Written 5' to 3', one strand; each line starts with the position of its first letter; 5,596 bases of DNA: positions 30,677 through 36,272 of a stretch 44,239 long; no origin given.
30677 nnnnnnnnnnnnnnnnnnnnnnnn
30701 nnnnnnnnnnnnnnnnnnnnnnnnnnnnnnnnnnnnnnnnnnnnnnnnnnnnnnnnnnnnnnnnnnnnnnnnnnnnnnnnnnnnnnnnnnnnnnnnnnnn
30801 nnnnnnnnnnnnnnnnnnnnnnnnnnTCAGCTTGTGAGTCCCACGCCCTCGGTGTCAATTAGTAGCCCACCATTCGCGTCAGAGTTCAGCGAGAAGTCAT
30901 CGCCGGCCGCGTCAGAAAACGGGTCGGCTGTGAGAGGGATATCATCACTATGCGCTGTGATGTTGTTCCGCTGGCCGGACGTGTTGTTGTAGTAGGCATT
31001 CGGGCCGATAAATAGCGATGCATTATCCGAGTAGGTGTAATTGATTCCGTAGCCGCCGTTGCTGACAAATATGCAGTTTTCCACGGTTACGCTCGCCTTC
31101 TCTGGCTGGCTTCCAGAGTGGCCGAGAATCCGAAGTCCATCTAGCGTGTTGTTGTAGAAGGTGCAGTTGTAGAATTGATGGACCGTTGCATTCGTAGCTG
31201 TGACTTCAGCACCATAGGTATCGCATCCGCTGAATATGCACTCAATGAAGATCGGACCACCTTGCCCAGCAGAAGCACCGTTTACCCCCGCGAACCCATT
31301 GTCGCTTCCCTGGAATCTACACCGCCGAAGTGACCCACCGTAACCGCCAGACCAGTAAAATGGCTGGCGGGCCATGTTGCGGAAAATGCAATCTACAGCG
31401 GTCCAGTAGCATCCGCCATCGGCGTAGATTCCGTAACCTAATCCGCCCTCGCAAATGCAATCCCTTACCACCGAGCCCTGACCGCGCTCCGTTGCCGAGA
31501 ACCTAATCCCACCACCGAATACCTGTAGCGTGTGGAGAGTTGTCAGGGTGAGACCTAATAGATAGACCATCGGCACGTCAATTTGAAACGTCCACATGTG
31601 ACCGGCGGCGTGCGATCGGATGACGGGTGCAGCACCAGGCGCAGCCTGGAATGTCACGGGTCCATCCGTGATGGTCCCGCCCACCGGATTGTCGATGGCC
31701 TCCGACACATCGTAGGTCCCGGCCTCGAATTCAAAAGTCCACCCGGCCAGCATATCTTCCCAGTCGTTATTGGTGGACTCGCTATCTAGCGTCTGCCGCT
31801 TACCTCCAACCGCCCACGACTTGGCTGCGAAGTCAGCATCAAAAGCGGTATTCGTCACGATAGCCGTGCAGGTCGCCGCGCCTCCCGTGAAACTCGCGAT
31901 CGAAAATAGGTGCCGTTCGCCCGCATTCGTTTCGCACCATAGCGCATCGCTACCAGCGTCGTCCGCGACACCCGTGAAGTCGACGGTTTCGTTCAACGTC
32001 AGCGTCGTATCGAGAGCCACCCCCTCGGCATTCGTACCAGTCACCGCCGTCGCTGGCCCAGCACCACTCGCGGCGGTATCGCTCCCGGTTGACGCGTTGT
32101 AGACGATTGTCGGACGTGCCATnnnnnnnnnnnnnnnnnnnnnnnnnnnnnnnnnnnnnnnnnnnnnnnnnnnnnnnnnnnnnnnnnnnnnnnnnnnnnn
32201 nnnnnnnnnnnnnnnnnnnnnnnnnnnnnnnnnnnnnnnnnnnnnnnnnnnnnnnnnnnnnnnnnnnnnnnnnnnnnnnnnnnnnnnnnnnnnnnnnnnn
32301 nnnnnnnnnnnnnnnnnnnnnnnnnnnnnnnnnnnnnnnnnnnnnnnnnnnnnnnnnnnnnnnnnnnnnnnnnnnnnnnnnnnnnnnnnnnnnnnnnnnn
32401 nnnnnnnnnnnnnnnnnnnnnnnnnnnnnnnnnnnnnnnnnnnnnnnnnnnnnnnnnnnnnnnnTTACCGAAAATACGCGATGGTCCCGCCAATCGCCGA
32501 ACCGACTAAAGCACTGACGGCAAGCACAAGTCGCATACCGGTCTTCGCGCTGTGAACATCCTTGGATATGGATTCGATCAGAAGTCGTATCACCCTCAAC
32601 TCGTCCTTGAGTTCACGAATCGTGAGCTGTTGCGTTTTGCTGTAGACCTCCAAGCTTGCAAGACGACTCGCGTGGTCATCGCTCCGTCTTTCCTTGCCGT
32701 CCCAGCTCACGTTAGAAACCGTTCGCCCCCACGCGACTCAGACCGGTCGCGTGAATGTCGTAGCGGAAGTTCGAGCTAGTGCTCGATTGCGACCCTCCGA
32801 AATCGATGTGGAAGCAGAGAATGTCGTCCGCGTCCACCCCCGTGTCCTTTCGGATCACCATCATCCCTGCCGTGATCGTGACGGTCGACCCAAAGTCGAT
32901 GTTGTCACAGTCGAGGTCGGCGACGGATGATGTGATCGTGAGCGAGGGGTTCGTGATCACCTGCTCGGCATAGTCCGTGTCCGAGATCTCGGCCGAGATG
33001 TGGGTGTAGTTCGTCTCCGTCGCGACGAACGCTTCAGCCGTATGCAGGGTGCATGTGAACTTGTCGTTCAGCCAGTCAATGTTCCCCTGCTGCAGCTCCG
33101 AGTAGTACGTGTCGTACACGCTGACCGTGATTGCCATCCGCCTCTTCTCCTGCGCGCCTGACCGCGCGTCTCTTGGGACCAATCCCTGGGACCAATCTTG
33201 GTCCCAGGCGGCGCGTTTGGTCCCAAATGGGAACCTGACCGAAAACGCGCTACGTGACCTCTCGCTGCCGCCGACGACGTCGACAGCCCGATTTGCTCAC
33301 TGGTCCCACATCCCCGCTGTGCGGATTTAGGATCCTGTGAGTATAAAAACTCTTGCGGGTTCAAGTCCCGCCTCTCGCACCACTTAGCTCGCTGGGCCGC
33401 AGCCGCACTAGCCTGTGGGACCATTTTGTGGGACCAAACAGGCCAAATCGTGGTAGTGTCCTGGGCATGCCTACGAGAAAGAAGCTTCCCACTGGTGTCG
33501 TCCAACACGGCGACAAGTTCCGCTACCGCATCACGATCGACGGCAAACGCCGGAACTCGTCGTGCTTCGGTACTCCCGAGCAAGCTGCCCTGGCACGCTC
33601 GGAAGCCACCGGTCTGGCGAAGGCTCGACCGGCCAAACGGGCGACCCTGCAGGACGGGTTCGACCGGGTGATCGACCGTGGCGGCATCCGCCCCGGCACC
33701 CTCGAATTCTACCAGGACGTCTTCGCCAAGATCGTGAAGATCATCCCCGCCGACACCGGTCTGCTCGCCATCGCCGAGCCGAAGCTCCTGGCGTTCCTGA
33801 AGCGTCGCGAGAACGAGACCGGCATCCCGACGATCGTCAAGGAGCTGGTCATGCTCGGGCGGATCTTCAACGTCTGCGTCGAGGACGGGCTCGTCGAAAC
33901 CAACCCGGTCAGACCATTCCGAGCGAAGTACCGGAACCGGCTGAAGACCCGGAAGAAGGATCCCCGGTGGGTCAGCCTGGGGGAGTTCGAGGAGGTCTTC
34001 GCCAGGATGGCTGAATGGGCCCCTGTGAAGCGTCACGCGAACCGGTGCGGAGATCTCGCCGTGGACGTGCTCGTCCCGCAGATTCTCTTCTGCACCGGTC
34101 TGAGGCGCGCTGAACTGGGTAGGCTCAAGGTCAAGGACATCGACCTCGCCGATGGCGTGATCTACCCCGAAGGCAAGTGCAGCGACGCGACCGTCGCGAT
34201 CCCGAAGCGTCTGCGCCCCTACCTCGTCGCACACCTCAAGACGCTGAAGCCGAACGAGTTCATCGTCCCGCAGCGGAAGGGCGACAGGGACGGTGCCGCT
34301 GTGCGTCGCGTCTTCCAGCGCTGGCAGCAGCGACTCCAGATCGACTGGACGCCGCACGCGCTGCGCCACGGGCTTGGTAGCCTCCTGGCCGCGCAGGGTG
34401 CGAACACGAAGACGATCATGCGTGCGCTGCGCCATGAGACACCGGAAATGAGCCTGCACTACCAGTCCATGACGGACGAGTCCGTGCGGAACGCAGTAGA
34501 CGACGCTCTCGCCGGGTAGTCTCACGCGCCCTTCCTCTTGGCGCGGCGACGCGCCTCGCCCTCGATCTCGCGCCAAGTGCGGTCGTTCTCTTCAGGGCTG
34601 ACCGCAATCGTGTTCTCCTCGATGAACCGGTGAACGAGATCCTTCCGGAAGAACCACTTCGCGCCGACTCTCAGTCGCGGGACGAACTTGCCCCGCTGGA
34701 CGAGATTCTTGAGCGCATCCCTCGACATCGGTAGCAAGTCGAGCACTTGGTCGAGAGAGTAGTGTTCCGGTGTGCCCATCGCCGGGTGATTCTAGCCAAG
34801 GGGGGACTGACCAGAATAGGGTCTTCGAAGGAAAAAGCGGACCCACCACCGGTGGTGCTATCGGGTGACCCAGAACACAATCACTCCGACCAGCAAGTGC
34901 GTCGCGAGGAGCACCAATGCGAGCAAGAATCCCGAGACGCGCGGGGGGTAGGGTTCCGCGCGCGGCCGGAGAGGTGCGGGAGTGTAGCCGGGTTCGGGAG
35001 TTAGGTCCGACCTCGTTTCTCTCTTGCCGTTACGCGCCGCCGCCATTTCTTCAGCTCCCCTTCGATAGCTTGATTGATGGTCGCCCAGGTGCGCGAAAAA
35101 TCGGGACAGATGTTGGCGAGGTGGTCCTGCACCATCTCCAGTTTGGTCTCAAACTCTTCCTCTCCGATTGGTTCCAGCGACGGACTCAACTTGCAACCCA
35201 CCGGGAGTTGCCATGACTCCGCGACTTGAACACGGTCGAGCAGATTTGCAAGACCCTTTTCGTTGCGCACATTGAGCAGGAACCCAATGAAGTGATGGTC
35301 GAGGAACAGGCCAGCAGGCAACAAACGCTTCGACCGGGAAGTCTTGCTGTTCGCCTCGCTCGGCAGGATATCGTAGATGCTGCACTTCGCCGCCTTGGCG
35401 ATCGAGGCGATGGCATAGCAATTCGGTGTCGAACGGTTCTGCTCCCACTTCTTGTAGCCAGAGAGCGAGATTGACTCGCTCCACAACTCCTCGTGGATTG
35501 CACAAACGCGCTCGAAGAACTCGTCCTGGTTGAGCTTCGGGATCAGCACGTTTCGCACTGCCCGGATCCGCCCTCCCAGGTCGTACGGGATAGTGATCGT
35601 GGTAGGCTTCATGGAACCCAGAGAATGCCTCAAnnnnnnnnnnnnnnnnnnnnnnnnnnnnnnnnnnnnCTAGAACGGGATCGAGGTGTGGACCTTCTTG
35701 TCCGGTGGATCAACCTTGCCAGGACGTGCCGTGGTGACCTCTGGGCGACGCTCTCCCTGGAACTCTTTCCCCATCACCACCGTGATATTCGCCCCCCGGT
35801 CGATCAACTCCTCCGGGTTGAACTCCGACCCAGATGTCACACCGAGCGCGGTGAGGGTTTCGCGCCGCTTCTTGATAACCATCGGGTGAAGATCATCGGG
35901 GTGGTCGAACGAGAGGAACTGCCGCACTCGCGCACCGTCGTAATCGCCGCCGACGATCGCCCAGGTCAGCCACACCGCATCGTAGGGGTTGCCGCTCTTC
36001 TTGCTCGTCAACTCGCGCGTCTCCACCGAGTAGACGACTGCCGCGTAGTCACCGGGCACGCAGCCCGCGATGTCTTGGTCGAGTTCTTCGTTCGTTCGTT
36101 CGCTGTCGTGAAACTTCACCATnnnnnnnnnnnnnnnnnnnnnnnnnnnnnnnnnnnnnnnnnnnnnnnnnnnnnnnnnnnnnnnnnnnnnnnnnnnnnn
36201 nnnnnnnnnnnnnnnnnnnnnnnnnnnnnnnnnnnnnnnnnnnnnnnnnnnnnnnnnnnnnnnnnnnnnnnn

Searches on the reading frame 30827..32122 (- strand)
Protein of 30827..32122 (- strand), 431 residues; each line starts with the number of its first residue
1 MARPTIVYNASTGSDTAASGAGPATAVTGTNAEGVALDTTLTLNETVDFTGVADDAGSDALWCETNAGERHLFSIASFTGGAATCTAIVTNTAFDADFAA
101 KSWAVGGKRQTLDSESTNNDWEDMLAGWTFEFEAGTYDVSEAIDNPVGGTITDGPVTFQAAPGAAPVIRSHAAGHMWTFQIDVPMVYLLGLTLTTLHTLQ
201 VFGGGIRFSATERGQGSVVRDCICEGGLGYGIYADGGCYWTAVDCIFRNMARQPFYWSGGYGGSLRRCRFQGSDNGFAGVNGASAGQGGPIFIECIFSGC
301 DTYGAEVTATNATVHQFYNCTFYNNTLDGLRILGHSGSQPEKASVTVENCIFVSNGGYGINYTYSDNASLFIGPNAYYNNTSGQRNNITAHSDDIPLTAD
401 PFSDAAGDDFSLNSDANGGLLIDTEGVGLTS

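Call 12: search_protein_families(library=pfam, max_evalue=0.01, proteins=[window:30827-32122:-])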
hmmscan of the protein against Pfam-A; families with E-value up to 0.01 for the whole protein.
window:30827-32122:- (431 aa): 3 families
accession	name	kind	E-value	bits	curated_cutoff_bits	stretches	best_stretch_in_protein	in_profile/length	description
PF13229.12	Beta_helix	-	9.3e-14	51.8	25.9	1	219-368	13-150/158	Right handed beta helix region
PF17161.10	DUF5123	-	5.5e-08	34.4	35.1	1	317-415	3-101/113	Domain of unknown function (DUF5123)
PF08480.16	Disaggr_assoc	-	0.001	19.4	22.6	1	355-416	114-173/194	Disaggregatase related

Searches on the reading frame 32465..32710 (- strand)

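Call 30: search_protein_families(library=pfam, max_evalue=0.01, proteins=[window:32465-32710:-])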
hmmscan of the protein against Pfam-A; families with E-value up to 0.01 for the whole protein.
window:32465-32710:- (81 aa): 1 family
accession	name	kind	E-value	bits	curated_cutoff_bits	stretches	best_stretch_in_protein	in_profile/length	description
PF21724.2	DUF6861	-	0.0044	16.9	28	1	24-77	6-57/194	Family of unknown function (DUF6861)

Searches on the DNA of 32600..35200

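Call 76: search_rna_families(source=window, start=32600, end=35200, threshold=evalue, max_evalue=10)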
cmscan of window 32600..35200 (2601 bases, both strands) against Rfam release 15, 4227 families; matches with E-value up to 10: 6.
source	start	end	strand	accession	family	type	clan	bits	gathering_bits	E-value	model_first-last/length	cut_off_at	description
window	34976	35028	+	RF03196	mir-6790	Gene; miRNA;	-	19.2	78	1.8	1-63/63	no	mir-6790 microRNA precursor family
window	33209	33272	+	RF04025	mir-7964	Gene; miRNA;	-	18.4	80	2.9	1-51/51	no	mir-7964 microRNA precursor family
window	33927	33986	+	RF01722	Pyrobac-1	Gene; sRNA;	-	17.3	40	8.8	1-60/60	no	Pyrobac-1 RNA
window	34961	35041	+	RF00988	mir-657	Gene; miRNA;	-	17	69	9.4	1-86/86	no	mir-657 microRNA precursor family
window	34028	34110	+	RF00794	mir-42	Gene; miRNA;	CL00088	16.3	70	5.4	1-102/102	no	mir-42 microRNA precursor family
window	33751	33812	+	RF01553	TB9Cs1H3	Gene; snRNA; snoRNA; HACA-box;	-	15.7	35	6.3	1-65/65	no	Trypanosomatid snoRNA TB9Cs1H3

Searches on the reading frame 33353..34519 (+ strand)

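Call 14: search_protein_families(library=phrogs, max_evalue=0.001, proteins=[window:33353-34519:+])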
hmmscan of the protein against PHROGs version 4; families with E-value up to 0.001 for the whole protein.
window:33353-34519:+ (388 aa): 5 families
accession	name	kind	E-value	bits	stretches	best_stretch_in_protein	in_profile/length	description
phrog_1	-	integration and excision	5.2e-45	155.8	1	53-383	121-445/611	integrase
phrog_216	-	integration and excision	2.7e-21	77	1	155-382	9-233/301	integrase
phrog_7269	-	integration and excision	1.8e-05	25.6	1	313-382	9-78/89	integrase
phrog_7685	-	integration and excision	1.8e-05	25.4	1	273-381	123-231/240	integrase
phrog_99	-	DNA, RNA and nucleotide metabolism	0.00011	23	1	47-85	216-255/383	HNH endonuclease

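Call 39: search_protein_families(library=pfam, max_evalue=0.1, proteins=[window:33353-34519:+])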
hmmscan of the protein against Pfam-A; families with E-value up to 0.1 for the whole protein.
window:33353-34519:+ (388 aa): 2 families
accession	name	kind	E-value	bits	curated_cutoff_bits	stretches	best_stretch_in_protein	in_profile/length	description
PF00589.27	Phage_integrase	-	3.6e-17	63.1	27.1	1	240-374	26-169/172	Phage integrase family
PF22022.2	Phage_int_M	-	0.018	15.7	27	1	139-190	43-94/96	Phage integrase central domain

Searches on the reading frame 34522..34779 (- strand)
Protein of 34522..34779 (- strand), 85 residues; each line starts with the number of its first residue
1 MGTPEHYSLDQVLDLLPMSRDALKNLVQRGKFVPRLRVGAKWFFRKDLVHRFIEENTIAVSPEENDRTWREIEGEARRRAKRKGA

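Call 30: search_protein_families(library=pfam, max_evalue=0.01, proteins=[window:34522-34779:-])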
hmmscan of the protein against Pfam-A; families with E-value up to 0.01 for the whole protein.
window:34522-34779:- (85 aa): 1 family
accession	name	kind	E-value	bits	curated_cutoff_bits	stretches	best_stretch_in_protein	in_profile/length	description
PF12728.13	HTH_17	-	2.8e-08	34.3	27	1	7-56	2-50/51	Helix-turn-helix domain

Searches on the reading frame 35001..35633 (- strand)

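Call 29: search_protein_families(library=pfam, max_evalue=0.01, proteins=[window:35001-35633:-])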
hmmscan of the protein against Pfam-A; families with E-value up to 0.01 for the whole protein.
window:35001-35633:- (210 aa): 0 families

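Call 110: search_protein_families(library=ncbifam, max_evalue=0.01, proteins=[window:35001-35633:-])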
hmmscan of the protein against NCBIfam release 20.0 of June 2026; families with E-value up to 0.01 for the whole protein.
window:35001-35633:- (210 aa): 1 family
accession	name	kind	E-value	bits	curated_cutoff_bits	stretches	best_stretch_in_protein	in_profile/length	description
NF041951.1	phage_RstR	subfamily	0.0023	18.2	80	1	54-100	26-72/108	RstR family transcriptional repressor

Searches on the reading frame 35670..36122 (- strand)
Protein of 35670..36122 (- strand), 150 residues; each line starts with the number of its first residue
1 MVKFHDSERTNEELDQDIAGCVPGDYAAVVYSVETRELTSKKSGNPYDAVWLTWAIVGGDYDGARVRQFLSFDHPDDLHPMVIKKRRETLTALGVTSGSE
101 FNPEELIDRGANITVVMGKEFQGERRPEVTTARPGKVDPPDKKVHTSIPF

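Call 30: search_protein_families(library=pfam, max_evalue=0.01, proteins=[window:35670-36122:-])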
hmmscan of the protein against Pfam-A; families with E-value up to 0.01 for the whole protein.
window:35670-36122:- (150 aa): 1 family
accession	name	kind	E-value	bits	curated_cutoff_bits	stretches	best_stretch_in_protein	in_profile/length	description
PF05037.18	DUF669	-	4.3e-05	24.1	21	1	22-137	15-133/138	Protein of unknown function (DUF669)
